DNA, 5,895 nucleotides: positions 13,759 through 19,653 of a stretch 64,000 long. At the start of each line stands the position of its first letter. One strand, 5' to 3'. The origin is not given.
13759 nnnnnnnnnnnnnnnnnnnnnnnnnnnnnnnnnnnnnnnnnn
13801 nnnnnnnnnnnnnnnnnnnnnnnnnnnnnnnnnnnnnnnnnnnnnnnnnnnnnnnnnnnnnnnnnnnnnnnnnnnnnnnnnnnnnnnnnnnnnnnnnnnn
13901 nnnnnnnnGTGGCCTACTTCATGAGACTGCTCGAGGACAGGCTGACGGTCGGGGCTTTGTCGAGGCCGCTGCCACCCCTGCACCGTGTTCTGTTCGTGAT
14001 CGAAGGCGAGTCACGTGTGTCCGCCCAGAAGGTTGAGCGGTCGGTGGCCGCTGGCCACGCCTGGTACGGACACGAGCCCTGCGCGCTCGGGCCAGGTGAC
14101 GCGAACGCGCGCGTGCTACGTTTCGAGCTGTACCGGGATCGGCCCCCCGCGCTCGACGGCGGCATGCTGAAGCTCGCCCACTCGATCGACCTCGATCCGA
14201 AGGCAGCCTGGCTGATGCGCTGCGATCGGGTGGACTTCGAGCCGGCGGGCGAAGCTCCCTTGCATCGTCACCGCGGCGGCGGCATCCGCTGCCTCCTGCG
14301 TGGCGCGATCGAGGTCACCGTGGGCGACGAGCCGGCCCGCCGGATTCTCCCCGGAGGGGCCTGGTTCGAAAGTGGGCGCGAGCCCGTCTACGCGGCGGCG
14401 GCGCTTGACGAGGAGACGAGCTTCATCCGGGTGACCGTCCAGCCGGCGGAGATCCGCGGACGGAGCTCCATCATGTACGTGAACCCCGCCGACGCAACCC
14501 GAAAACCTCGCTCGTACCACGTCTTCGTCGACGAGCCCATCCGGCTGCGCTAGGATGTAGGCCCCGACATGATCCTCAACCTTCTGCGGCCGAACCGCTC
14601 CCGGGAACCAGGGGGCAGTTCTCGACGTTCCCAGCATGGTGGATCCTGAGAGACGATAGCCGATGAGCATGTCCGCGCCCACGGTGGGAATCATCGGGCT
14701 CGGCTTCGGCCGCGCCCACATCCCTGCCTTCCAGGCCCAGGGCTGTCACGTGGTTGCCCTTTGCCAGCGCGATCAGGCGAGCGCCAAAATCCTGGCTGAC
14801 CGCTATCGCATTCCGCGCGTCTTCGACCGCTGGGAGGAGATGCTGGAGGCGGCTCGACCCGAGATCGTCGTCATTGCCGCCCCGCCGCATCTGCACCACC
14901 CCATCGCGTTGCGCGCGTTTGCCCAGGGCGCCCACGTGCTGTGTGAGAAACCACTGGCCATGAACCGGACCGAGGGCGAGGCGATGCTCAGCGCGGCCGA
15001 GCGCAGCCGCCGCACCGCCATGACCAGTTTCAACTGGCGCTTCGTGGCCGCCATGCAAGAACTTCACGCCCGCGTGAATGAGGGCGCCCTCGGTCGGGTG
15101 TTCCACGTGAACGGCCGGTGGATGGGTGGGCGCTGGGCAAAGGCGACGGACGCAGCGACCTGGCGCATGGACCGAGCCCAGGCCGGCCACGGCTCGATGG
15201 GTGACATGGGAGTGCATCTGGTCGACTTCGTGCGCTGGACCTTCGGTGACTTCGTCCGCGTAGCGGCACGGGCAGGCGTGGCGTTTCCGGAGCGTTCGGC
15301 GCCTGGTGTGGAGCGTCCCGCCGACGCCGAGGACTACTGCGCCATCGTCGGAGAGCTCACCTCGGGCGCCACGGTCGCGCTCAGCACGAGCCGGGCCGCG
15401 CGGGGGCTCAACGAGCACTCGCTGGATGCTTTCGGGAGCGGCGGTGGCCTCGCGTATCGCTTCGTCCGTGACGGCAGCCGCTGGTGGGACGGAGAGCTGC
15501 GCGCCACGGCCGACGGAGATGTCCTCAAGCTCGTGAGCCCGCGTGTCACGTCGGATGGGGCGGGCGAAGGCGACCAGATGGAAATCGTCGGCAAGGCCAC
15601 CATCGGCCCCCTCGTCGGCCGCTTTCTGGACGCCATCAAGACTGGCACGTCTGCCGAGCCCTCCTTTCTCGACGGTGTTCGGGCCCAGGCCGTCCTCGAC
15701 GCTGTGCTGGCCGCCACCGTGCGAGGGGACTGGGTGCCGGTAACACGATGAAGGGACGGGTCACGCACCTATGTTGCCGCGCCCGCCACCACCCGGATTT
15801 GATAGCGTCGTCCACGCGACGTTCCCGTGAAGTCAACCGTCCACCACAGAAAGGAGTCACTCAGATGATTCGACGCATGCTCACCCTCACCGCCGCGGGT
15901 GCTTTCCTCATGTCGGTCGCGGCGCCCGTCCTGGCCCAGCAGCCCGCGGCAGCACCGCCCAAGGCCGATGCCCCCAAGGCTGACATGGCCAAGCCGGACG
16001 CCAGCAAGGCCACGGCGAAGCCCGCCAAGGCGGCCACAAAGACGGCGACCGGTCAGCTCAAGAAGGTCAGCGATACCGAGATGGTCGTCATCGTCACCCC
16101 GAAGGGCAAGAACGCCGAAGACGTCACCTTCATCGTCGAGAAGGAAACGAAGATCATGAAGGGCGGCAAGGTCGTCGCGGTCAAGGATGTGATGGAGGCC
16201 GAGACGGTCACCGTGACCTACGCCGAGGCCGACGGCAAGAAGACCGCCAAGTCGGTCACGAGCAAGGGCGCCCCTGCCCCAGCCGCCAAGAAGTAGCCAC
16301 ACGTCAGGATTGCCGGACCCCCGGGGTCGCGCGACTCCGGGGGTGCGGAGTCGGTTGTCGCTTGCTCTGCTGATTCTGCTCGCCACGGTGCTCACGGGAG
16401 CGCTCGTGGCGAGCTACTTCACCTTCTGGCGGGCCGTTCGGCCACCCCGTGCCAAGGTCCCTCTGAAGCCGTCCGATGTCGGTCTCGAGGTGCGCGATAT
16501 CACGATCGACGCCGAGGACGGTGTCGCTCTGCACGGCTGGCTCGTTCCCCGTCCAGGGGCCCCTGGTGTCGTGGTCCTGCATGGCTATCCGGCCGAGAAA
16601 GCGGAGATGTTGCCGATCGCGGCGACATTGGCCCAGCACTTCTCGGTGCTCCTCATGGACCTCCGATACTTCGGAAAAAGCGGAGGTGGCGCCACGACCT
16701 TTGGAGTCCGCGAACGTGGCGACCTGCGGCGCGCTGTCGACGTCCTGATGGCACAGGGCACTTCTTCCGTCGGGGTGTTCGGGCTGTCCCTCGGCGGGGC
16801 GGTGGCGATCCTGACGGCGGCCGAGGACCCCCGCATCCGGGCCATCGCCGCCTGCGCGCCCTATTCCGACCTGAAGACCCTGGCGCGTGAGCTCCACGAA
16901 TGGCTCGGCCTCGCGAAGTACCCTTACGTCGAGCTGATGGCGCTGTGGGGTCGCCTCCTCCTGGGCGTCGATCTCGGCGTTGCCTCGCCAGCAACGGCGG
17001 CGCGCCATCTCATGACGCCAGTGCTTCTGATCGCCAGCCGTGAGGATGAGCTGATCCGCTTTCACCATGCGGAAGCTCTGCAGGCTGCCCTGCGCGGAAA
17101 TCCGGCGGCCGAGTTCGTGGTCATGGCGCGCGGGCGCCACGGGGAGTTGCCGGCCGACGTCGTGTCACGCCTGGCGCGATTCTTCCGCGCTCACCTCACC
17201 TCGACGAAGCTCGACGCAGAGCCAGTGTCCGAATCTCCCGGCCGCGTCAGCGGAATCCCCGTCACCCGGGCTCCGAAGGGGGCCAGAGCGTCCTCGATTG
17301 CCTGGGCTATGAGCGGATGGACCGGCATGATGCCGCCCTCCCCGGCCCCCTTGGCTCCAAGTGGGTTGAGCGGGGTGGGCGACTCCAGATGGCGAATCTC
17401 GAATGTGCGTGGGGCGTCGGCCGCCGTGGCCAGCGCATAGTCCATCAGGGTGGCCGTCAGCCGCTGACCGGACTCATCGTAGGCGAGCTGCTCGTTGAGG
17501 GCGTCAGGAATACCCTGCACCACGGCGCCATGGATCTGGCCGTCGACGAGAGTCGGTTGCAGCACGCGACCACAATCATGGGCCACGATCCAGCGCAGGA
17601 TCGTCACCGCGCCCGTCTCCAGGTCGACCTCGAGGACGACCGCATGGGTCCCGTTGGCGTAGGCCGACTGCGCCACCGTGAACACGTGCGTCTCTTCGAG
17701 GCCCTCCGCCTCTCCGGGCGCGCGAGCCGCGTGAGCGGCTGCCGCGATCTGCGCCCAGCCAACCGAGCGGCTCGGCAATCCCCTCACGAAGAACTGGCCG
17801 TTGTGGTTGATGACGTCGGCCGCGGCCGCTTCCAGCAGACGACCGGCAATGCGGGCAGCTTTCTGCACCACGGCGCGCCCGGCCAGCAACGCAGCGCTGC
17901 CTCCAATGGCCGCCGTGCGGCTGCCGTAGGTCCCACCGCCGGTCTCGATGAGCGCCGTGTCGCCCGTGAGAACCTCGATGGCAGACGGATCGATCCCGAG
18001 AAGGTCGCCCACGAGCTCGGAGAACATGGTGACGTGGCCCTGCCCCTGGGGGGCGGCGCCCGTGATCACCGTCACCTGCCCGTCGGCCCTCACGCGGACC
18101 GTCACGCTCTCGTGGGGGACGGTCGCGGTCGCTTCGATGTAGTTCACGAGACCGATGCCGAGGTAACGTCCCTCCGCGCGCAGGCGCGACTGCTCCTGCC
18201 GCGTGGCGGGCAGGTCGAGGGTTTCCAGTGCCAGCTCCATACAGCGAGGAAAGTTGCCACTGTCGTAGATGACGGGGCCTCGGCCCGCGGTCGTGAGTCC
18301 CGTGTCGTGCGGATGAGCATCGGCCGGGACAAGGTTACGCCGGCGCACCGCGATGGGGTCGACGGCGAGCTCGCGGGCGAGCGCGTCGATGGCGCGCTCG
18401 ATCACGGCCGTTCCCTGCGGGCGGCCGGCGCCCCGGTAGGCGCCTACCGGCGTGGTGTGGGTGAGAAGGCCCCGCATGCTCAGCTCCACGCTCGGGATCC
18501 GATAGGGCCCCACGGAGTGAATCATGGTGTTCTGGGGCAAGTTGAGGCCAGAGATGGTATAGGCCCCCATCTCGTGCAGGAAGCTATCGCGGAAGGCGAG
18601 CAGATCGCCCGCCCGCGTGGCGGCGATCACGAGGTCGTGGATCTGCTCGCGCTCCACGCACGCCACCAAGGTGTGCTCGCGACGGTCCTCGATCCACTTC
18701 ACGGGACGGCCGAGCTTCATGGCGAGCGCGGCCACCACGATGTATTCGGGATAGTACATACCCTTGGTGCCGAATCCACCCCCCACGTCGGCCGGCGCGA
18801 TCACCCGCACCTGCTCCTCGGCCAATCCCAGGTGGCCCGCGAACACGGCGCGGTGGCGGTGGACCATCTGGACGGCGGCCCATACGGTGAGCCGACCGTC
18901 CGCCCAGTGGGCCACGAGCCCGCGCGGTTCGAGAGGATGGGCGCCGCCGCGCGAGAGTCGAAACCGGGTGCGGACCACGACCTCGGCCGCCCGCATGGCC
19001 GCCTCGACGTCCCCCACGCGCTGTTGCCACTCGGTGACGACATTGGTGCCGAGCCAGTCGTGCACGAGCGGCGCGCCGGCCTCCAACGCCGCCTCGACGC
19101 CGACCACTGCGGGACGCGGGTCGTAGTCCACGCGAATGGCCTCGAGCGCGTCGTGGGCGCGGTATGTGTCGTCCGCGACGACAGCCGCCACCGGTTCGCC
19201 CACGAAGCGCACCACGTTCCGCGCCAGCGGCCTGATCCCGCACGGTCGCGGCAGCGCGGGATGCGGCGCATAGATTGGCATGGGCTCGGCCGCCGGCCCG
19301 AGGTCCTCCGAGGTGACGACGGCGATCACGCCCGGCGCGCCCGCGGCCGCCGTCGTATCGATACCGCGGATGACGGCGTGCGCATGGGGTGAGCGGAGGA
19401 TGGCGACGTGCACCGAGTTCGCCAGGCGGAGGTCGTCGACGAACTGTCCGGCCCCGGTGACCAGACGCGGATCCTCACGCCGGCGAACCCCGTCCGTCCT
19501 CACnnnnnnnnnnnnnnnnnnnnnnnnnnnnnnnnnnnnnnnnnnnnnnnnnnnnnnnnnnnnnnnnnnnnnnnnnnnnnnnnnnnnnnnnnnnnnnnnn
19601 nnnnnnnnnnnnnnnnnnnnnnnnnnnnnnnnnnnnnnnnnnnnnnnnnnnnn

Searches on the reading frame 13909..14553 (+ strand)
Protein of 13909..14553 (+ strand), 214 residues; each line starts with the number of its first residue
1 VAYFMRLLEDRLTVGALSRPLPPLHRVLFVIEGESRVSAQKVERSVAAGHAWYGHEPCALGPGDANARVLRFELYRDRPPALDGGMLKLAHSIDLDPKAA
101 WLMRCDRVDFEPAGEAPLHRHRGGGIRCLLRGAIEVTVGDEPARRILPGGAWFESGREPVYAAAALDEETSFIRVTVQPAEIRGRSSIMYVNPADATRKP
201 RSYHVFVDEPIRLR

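Call 48: search_protein_families(library=pfam, proteins=[window:13909-14553:+], max_evalue=0.00001)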
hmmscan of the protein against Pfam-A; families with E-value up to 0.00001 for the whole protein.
window:13909-14553:+ (214 aa): 1 family
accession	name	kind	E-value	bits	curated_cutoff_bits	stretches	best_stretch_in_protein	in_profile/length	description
PF07883.17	Cupin_2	-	2.1e-06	27.8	27.2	0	108-147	3-41/70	Cupin domain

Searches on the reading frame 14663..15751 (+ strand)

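Call 48: search_protein_families(library=pfam, proteins=[window:14663-15751:+], max_evalue=0.00001)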
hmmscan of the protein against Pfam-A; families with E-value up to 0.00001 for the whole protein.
window:14663-15751:+ (362 aa): 3 families
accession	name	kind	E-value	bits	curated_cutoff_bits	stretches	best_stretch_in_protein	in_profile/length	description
PF22725.1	GFO_IDH_MocA_C3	-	1.7e-25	89.9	27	1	132-263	2-123/124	GFO/IDH/MocA C-terminal domain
PF01408.29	GFO_IDH_MocA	-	2.3e-24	86.8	24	1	8-121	3-118/120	Oxidoreductase family, NAD-binding Rossmann fold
PF02894.22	GFO_IDH_MocA_C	-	4.9e-17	62.9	22.9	1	137-360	3-218/218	Oxidoreductase family, C-terminal alpha/beta domain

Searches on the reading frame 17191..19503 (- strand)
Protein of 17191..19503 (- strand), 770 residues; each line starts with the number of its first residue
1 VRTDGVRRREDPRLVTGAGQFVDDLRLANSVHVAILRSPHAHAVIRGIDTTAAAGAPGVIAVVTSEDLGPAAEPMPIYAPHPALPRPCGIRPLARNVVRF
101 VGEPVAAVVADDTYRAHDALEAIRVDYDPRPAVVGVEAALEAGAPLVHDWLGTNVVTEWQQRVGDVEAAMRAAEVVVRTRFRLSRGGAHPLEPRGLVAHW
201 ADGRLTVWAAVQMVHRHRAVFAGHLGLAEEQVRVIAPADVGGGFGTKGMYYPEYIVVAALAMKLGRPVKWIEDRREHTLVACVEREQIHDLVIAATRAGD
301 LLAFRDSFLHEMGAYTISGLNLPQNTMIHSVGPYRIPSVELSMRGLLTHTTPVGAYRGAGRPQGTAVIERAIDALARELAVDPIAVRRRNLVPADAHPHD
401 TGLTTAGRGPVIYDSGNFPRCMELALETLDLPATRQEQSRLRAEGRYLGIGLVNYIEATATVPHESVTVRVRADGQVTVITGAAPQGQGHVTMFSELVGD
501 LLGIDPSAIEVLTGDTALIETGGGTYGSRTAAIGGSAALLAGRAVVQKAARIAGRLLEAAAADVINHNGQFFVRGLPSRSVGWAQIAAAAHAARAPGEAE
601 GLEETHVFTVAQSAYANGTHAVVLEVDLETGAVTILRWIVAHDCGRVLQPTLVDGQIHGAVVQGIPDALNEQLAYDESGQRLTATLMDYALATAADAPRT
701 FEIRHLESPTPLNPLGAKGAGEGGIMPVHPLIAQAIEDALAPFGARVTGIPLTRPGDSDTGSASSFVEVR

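Call 48: search_protein_families(library=pfam, proteins=[window:17191-19503:-], max_evalue=0.00001)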
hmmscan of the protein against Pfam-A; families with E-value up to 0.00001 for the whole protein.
window:17191-19503:- (770 aa): 3 families
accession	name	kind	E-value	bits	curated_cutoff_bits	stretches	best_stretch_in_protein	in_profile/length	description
PF02738.23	MoCoBD_1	-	2.4e-73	246.7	27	1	148-391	2-244/244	Molybdopterin cofactor-binding domain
PF20256.3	MoCoBD_2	-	1.6e-71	241.6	27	1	425-698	2-283/283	Molybdopterin cofactor-binding domain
PF01315.27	Ald_Xan_dh_C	-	7.6e-26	91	31.3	1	16-131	1-110/110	Aldehyde oxidase and xanthine dehydrogenase, a/b hammerhead domain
